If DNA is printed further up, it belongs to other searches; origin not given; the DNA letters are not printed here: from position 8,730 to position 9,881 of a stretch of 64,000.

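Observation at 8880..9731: Ketose 3-epimerase (DTE/DPE family) embedded in the transporter operon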

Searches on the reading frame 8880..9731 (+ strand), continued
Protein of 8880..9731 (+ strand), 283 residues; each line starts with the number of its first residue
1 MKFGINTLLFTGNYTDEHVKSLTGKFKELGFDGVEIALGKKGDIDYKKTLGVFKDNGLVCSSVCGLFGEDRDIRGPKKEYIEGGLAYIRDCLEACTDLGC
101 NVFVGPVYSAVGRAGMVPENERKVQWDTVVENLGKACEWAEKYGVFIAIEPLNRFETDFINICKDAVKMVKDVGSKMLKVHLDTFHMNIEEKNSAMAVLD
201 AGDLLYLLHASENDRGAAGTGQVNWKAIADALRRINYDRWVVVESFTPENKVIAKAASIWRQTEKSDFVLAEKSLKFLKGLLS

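Call 57: fold_search(model_id=the predicted structure, library=pdb)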
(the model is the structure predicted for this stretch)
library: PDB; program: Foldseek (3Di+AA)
matches with E <= 10: 1876; with E <= 0.001: 438
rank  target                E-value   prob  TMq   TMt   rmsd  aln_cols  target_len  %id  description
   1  3vyl_A                3.5e-20  1.00  0.86  0.83   3.3       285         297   28  Structure of L-ribulose 3-epimerase (released 2013-10-02)
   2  3vni_C                3.7e-20  1.00  0.83  0.82   3.8       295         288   28  Crystal structures of D-Psicose 3-epimerase from Clostridium cellulolyticum H10 and its complex with ketohexose sugars (released 2012-08-01)
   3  7x7w_A                4.4e-20  1.00  0.83  0.82   3.8       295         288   26  The X-ray Crystallographic Structure of D-Psicose 3-epimerase from Clostridia bacterium (released 2022-09-07)
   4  5zfs_B                6.7e-20  1.00  0.84  0.81   3.5       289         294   28  Crystal structure of Arthrobacter globiformis M30 sugar epimerase which can produce D-allulose from D-fructose (released 2018-10-24)
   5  3vni_B                7.5e-20  1.00  0.82  0.81   3.9       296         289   28  Crystal structures of D-Psicose 3-epimerase from Clostridium cellulolyticum H10 and its complex with ketohexose sugars (released 2012-08-01)
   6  3vnl_A                1.1e-19  1.00  0.81  0.79   3.9       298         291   27  Crystal structures of D-Psicose 3-epimerase with D-tagatose from Clostridium cellulolyticum H10 (released 2012-08-01)
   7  7ern_C                2.0e-19  1.00  0.84  0.84   3.3       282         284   28  Crystal structure of D-allulose 3-epimerase with D-fructose from Agrobacterium sp. SUL3 (released 2022-05-11)
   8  8yeb_I                2.2e-19  1.00  0.86  0.85   3.4       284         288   27  Crystal structure of L-ribulose 3-epimerase from Arthrobacter globiformis M30 (released 2025-02-12)
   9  8xiv                  2.3e-19  1.00  0.82  0.80   4.0       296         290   27  Production of D-psicose (released 2024-12-25)
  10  7cj5_A                3.3e-19  1.00  0.87  0.84   3.4       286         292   26  Crystal structure of homo dimeric D-allulose 3-epimerase from Methylomonas sp. in complex with D-fructose (released 2021-04-28)
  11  7cj9_C                3.5e-19  1.00  0.87  0.85   3.3       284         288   27  Crystal structure of N-terminal His-tagged D-allulose 3-epimerase from Methylomonas sp. with additional C-terminal res (released 2021-04-21)
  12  5zfs_A                3.7e-19  1.00  0.84  0.82   3.5       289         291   28  Crystal structure of Arthrobacter globiformis M30 sugar epimerase which can produce D-allulose from D-fructose (released 2018-10-24)
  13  3vni_A                3.7e-19  1.00  0.81  0.80   3.7       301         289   27  Crystal structures of D-Psicose 3-epimerase from Clostridium cellulolyticum H10 and its complex with ketohexose sugars (released 2012-08-01)
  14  7cj9_E                4.1e-19  1.00  0.86  0.85   3.4       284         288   27  Crystal structure of N-terminal His-tagged D-allulose 3-epimerase from Methylomonas sp. with additional C-terminal res (released 2021-04-21)
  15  7cj9_H                4.4e-19  1.00  0.86  0.85   3.5       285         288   27  Crystal structure of N-terminal His-tagged D-allulose 3-epimerase from Methylomonas sp. with additional C-terminal res (released 2021-04-21)
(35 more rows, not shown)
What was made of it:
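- On Ketose 3-epimerase (DTE/DAE/LRE) family: Top 50 Foldseek hits are all ketose 3-epimerases (call 57).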

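Call 69: search_protein_representatives(protein=window:8880-9728:+)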
Query: 283 residues. Proteins with E-value up to 0.001 (for the whole library): 5376; up to 1e-10: 2154; up to 1e-30: 191. The best 150 are listed.
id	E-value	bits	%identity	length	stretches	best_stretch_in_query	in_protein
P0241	6.9e-68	245.2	47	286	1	2-280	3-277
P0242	3.8e-66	239.4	45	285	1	2-282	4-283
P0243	3.8e-64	232.9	44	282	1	1-282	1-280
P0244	5.5e-64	232.4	43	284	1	2-282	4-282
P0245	1.8e-61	224.1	43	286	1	1-282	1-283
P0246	3.9e-60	219.7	40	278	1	23-282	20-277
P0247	6.2e-60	219.1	57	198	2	112-226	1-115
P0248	6.2e-59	215.8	42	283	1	1-282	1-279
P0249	7.7e-59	215.5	41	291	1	1-280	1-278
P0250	9.1e-59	215.2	40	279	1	1-281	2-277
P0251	7.2e-58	212.3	40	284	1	2-281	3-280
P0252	7.5e-57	209.0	40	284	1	1-282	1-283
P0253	8.6e-56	205.5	40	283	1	1-282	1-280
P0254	2.2e-55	204.2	40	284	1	1-282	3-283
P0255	2.2e-55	204.1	41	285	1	1-279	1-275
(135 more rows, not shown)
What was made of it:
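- Checked: 2154 clusters at 50% identity score E<=1e-10 (call 69).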

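Call 79: find_encoding_contigs(protein=window:8880-9728:+, flank=3000, max_places=3)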
Protein window:8880-9728:+ (283 aa): 5 contigs read that carry it; 3 places shown.
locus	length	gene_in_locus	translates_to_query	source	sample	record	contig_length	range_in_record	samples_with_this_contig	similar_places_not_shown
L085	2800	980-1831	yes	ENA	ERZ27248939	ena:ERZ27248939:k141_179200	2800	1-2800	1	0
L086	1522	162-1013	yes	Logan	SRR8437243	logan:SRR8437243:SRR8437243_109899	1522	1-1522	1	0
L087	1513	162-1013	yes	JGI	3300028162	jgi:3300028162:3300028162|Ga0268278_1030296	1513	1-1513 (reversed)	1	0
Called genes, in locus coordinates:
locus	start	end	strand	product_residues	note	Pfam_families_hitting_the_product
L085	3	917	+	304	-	?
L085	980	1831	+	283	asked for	PF01261:AP_endonuc_2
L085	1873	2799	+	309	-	?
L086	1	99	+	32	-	?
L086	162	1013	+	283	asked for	PF01261:AP_endonuc_2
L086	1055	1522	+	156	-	?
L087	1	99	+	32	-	?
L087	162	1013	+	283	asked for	PF01261:AP_endonuc_2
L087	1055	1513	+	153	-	?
